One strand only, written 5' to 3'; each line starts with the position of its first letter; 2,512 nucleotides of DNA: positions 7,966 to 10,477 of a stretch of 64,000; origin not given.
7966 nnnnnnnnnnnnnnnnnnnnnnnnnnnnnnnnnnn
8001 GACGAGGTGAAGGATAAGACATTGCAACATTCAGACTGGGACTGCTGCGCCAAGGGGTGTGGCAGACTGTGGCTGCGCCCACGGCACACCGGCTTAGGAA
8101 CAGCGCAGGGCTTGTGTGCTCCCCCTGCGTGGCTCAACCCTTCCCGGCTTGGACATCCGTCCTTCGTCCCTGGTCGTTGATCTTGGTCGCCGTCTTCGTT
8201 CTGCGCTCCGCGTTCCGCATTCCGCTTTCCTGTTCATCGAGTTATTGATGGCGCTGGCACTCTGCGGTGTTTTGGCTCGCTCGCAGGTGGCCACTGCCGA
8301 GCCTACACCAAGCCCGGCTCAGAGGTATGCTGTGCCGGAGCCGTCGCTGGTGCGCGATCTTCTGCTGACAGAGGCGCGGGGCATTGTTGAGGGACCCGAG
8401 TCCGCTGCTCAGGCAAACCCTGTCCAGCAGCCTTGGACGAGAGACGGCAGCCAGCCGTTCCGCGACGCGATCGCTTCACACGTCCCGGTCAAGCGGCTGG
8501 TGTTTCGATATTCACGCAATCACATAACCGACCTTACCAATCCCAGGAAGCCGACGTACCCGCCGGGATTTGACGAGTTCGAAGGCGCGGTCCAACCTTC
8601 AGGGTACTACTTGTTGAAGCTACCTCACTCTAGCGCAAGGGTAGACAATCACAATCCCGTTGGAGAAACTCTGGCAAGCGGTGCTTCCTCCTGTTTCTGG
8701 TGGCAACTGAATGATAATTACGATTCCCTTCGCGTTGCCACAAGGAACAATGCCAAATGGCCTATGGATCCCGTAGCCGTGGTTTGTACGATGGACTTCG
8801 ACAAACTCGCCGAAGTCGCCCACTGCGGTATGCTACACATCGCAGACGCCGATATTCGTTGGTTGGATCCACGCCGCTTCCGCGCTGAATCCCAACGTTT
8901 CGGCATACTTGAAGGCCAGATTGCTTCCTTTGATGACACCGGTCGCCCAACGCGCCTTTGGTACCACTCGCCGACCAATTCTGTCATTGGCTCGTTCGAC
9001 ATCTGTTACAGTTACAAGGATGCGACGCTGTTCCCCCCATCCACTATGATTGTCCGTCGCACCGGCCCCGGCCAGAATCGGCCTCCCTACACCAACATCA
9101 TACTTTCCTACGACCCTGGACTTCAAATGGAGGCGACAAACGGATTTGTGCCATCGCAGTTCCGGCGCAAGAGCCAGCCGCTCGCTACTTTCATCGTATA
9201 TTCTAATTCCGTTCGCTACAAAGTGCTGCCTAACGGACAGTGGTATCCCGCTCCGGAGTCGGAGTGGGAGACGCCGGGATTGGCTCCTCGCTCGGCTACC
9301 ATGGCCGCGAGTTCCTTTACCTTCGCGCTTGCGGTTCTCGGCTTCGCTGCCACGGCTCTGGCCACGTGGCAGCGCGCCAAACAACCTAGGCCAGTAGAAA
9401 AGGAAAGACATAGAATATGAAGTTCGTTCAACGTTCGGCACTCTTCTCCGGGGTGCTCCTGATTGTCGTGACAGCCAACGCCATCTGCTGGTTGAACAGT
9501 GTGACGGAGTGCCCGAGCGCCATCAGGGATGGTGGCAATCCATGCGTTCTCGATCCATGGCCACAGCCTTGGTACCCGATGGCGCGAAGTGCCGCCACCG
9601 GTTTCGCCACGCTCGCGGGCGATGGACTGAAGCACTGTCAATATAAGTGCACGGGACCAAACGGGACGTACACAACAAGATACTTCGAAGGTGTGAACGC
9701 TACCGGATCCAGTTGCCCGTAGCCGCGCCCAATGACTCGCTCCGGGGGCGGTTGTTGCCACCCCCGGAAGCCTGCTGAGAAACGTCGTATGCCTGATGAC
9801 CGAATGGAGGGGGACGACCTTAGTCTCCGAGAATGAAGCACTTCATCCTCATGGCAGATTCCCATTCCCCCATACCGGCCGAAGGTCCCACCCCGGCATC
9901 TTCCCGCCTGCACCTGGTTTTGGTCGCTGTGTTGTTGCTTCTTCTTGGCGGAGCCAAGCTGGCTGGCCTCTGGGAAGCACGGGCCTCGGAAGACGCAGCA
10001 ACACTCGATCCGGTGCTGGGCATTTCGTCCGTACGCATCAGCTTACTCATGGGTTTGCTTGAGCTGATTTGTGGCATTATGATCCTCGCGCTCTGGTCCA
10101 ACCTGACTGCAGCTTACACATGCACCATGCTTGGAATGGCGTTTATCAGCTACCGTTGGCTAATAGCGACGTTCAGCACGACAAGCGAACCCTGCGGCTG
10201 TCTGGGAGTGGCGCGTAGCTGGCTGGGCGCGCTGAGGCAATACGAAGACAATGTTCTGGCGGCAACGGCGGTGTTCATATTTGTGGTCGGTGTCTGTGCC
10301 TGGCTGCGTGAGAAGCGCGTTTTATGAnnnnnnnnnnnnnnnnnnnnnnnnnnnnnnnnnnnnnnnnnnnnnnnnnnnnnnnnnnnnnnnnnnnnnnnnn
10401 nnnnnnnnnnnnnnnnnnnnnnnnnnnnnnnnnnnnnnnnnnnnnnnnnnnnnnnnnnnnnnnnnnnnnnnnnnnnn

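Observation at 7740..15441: A ~7.7-kb low-GC accessory island sits between nadB and the asmA-like gene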

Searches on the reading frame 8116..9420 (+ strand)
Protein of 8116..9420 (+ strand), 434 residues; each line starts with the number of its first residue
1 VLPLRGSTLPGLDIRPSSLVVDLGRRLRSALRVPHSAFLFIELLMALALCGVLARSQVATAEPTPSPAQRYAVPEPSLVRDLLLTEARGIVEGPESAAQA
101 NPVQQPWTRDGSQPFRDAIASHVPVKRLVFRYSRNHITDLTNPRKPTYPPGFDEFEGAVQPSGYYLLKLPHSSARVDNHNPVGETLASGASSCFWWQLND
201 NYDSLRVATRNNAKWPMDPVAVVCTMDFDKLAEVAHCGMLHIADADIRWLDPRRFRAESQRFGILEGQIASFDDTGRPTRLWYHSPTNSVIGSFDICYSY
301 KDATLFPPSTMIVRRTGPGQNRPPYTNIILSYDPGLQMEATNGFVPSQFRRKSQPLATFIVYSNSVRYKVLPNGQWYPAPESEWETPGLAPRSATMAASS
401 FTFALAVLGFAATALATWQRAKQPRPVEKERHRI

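Call 6: search_protein_families(library=pfam, proteins=[window:8116-9420:+], max_evalue=0.01)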
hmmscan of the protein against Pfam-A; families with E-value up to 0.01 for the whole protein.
window:8116-9420:+ (434 aa): 0 families

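Call 32: search_protein_families(library=ncbifam, proteins=[window:8116-9420:+], max_evalue=0.01)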
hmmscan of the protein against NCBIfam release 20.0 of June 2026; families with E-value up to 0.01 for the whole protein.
window:8116-9420:+ (434 aa): 0 families

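Call 33: search_protein_families(library=phrogs, proteins=[window:8116-9420:+], max_evalue=0.01)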
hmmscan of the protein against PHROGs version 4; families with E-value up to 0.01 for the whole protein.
window:8116-9420:+ (434 aa): 0 families

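Call 37: find_homologous_proteins(query=window:8116-9420:+, max_evalue=0.01)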
Query window:8116-9420:+ (434 aa): 1 proteins with E <= 0.01 among 8000 candidates.
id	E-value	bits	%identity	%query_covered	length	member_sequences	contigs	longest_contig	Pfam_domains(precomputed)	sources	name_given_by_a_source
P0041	3.9e-268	907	100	90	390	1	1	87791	-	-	-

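Call 59: search_protein_representatives(protein=window:8248-9420:+)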
Query: 390 residues. Proteins with E-value up to 0.001 (for the whole library): 102; up to 1e-10: 43; up to 1e-30: 4. The best 102 are listed.
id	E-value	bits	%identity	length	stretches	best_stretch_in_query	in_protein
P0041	6.8e-269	907.7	100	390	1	1-390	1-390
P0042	1.3e-53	198.8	37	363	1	62-387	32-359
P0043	3.1e-44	168.0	35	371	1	55-376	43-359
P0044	2.7e-39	151.8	34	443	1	57-367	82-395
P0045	3.1e-30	121.9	32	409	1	106-385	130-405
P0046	2.5e-29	119.0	31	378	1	67-358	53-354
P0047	1.3e-24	103.4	30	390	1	56-336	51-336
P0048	4.3e-24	101.7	30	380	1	57-346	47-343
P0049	7.9e-24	100.8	28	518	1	65-365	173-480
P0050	1.5e-22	96.7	31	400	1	70-330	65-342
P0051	7.4e-22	94.3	30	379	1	66-378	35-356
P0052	2.8e-21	92.5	29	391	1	66-381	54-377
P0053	4.1e-21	91.9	29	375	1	69-365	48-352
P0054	1.4e-20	90.2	28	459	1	65-383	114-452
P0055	2.9e-20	89.1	26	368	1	65-332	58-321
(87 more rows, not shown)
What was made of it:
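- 8116..9420 (+): i1: exported protein with an N-terminal signal/anchor, a beta-rich LolA/LolB-like domain and a C-terminal TM helix with a basic tail. A gene caller starts it at 8248. Small family: 102 representatives at E<=1e-3 among 1.84 billion proteins (call 59).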

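Call 61: predict_structure(protein=window:8248-9420:+)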
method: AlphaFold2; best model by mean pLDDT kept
length: 390 residues; sequences in the alignment: 1
mean_pLDDT: 36.6   pTM: 0.22
mean pLDDT of the five models: 36.6, 32.9, 32.4, 30.2, 27.8
residues with pLDDT >= 90: 3; 70-90: 22; 50-70: 19; < 50: 346
segments of 3 or more residues with pLDDT < 50: 1-5, 7-334, 341-352
pLDDT, mean of each block of 10 residues (from residue 1): 44 42 36 30 26 29 30 27 28 29 33 29 27 28 29 28 28 28 28 22 25 30 40 45 43 38 32 32 31 25 26 29 39 49 45 62 87 84 63
secondary structure, 60 per line:
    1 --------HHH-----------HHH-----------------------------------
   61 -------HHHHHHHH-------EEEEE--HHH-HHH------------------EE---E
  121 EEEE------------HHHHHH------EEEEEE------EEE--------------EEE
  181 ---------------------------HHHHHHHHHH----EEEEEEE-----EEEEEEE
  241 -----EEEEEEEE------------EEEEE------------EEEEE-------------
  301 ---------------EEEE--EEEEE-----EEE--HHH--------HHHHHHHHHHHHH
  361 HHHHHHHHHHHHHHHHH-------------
elements in order: H68-75 E83-87 E120-124 H137-142 E149-154 E161-163 E178-180 H208-217 E222-228 E234-240 E246-253 E266-270 E283-287 E316-319 E322-326 E332-334 H348-377
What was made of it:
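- Tried and rejected: The word-indexed protein search of i1 found only itself (call 37), and single-sequence AF2 of i1 was useless (pLDDT 36.6, call 61).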

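Call 63: search_protein_families(library=pfam, alignment_id=A6, max_evalue=0.01)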
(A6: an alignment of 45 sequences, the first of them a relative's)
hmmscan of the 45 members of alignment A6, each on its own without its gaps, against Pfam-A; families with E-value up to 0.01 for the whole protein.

A. member 1, P0041 (390 aa): 0 families

B. families by the number of members that match (of 45 scanned): 0 families

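Call 64: search_solved_structures(query=A6, max_evalue=1)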
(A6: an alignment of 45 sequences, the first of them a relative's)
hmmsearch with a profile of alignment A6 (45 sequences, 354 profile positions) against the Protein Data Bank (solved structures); distinct sequences matched with E-value up to 1: 0.
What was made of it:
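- On LolA/LolB superfamily (for i1): There is no sequence-level match (calls 63, 64).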

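Call 69: predict_structure(alignment_id=A6)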
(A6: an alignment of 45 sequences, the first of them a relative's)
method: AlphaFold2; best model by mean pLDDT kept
length: 390 residues; sequences in the alignment: 45
mean_pLDDT: 82.5   pTM: 0.72
mean pLDDT of the five models: 82.5, 81.5, 81.2, 81.1, 80.9
residues with pLDDT >= 90: 250; 70-90: 39; 50-70: 40; < 50: 61
segments of 3 or more residues with pLDDT < 50: 1-29, 40-45, 49-53, 55-63, 130-135
pLDDT, mean of each block of 10 residues (from residue 1): 38 43 45 52 48 47 77 95 97 93 94 97 78 53 95 92 84 83 96 96 98 96 98 98 93 96 97 89 98 97 92 93 93 80 51 82 97 92 71
secondary structure, 60 per line:
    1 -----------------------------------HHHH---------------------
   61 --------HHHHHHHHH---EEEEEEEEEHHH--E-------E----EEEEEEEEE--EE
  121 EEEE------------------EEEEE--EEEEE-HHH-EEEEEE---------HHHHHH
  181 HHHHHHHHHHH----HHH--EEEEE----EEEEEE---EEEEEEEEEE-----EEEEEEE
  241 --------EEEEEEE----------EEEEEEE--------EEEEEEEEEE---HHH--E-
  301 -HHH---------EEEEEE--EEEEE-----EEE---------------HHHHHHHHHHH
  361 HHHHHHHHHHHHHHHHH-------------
elements in order: H36-39 H69-77 E81-89 E108-116 E119-124 E143-147 E150-154 E160-165 H175-191 E201-205 E210-215 E219-228 E234-240 E249-255 E266-272 E281-290 E314-319 E322-326 E332-334 H350-377
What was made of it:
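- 8116..9420 (+): The AF2 model built on a 45-sequence alignment has pLDDT 82.5 (call 69).
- On LolA/LolB superfamily (for i1): The model has pLDDT 82.5 (call 69).
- Tried and rejected: Both were rescued by the exhaustive HMMER search and an alignment-based model (calls 59, 69).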

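Call 71: fold_search(model_id=the predicted structure, library=pdb)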
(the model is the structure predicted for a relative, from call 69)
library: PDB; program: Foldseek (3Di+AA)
matches with E <= 10: 729; with E <= 0.001: 19
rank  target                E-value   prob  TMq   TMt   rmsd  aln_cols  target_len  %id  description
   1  3buu_A                2.7e-05  1.00  0.31  0.48   7.4       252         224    9  Crystal structure of LolA superfamily protein NE2245 from Nitrosomonas europaea (released 2008-01-22)
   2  4ki3_D                4.4e-05  1.00  0.25  0.46   8.5       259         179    7  1.70 Angstrom resolution crystal structure of outer-membrane lipoprotein carrier protein (lolA) from Yersinia pestis C (released 2013-05-15)
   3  6f3z_B                5.5e-05  1.00  0.27  0.46   8.7       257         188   10  Complex of E. coli LolA and periplasmic domain of LolC (released 2018-07-25)
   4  4ki3_A                5.8e-05  1.00  0.26  0.47   8.7       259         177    8  1.70 Angstrom resolution crystal structure of outer-membrane lipoprotein carrier protein (lolA) from Yersinia pestis C (released 2013-05-15)
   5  2zpc                  6.8e-05  1.00  0.25  0.44  10.0       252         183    9  Crystal structure of the R43L mutant of LolA in the closed form (released 2008-08-05)
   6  8chx_A                6.8e-05  1.00  0.23  0.40   9.6       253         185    7  Structure and function of LolA from Vibrio cholerae (released 2023-06-21)
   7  3buu_B                8.1e-05  1.00  0.32  0.50   7.6       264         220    8  Crystal structure of LolA superfamily protein NE2245 from Nitrosomonas europaea (released 2008-01-22)
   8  4ki3_K                8.5e-05  1.00  0.25  0.46   8.4       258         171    7  1.70 Angstrom resolution crystal structure of outer-membrane lipoprotein carrier protein (lolA) from Yersinia pestis C (released 2013-05-15)
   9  4ki3_G                1.3e-04  1.00  0.28  0.50   7.6       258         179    6  1.70 Angstrom resolution crystal structure of outer-membrane lipoprotein carrier protein (lolA) from Yersinia pestis C (released 2013-05-15)
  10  4ki3_B                1.3e-04  1.00  0.24  0.45   9.0       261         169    7  1.70 Angstrom resolution crystal structure of outer-membrane lipoprotein carrier protein (lolA) from Yersinia pestis C (released 2013-05-15)
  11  1ua8                  1.3e-04  1.00  0.25  0.46   8.7       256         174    6  Crystal structure of the lipoprotein localization factor, LolA (released 2003-07-15)
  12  4ki3_L                1.7e-04  1.00  0.25  0.46   8.6       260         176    6  1.70 Angstrom resolution crystal structure of outer-membrane lipoprotein carrier protein (lolA) from Yersinia pestis C (released 2013-05-15)
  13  4mxt                  1.9e-04  1.00  0.28  0.52  10.1       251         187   10  Crystal structure of an Outer-membrane lipoprotein carrier protein (BACUNI_04723) from Bacteroides uniformis ATCC 8492 a (released 2013-10-16)
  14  4ki3_H                2.4e-04  1.00  0.24  0.46   8.8       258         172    7  1.70 Angstrom resolution crystal structure of outer-membrane lipoprotein carrier protein (lolA) from Yersinia pestis C (released 2013-05-15)
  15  8orn_A                2.6e-04  1.00  0.25  0.45  10.9       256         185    8  Crystal structure of Xanthomonas campestris pv. campestris LolA-LolB complex (released 2023-07-05)
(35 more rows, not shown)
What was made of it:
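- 8116..9420 (+): The top 26 Foldseek PDB hits are almost all LolA/LolB (one is an uncharacterised protein): E down to 2.7e-5, TM 0.40-0.55 normalised to the target (call 71).
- i1 has a LolA-like fold (calls 69, 71). The LolA similarity has modest TM-scores (0.40-0.55) and high rmsd (call 71). A LolA-fold partner points to a lipidic ligand (call 71).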

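Call 78: find_encoding_contigs(protein=P0042, flank=10000, max_places=3)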
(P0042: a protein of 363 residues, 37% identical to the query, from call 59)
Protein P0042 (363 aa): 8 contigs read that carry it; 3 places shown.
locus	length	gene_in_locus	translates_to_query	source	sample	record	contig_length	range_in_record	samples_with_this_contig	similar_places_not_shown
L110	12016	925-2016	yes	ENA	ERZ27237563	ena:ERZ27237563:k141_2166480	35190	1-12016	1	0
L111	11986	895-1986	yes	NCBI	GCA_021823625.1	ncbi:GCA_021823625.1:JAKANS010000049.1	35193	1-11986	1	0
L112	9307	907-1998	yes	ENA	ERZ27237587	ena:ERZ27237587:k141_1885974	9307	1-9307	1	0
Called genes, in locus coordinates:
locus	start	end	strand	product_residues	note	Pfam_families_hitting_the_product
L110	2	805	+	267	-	?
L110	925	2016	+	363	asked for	-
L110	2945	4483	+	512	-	-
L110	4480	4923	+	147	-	PF07963:N_methyl (weak)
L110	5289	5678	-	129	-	-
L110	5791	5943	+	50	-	-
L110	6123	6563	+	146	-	PF04138:GtrA_DPMS_TM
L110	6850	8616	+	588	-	PF01120:Alpha_L_fucos, PF14871:GHL6 (weak), PF16871:DUF5077 (weak)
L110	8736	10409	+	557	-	PF05157:MshEN, PF00437:T2SSE, PF13555:AAA_29 (faint), PF25199:nSTAND_NTPase5 (faint)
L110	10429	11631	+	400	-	PF28597:T2SSF_N, PF00482:T2SSF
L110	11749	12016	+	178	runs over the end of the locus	PF07963:N_methyl, PF08334:T2SSG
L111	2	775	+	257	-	?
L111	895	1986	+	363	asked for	-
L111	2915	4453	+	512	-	-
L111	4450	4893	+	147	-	PF07963:N_methyl (weak)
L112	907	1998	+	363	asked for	-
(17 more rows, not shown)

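Call 84: search_protein_families(library=padloc, proteins=[window:8116-9420:+], max_evalue=0.001)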
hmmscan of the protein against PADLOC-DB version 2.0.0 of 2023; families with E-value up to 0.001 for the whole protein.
window:8116-9420:+ (434 aa): 0 families

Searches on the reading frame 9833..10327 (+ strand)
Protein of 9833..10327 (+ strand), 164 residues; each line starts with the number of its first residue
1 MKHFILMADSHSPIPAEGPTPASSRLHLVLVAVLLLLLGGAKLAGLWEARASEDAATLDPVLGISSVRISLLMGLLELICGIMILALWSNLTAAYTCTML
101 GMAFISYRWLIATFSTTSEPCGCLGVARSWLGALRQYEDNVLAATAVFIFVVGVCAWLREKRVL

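Call 6: search_protein_families(library=pfam, proteins=[window:9833-10327:+], max_evalue=0.01)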
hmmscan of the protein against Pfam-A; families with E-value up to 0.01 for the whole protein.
window:9833-10327:+ (164 aa): 1 family
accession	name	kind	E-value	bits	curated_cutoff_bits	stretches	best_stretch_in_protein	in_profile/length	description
PF07291.16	MauE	-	9.5e-07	29.6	27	1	29-157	10-127/128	Methylamine utilisation protein MauE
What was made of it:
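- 9833..10327 (+): i3: MauE/DoxX-like small polytopic membrane protein. Pfam MauE 9.5e-7, 29.6 bits against a cut-off of 27 (call 6).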

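Call 32: search_protein_families(library=ncbifam, proteins=[window:9833-10327:+], max_evalue=0.01)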
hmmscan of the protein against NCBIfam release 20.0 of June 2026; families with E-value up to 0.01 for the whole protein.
window:9833-10327:+ (164 aa): 0 families

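Call 33: search_protein_families(library=phrogs, proteins=[window:9833-10327:+], max_evalue=0.01)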
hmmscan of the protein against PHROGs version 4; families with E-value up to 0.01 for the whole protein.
window:9833-10327:+ (164 aa): 0 families

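Call 84: search_protein_families(library=padloc, proteins=[window:9833-10327:+], max_evalue=0.001)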
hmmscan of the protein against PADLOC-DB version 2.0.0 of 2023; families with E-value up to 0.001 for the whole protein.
window:9833-10327:+ (164 aa): 0 families
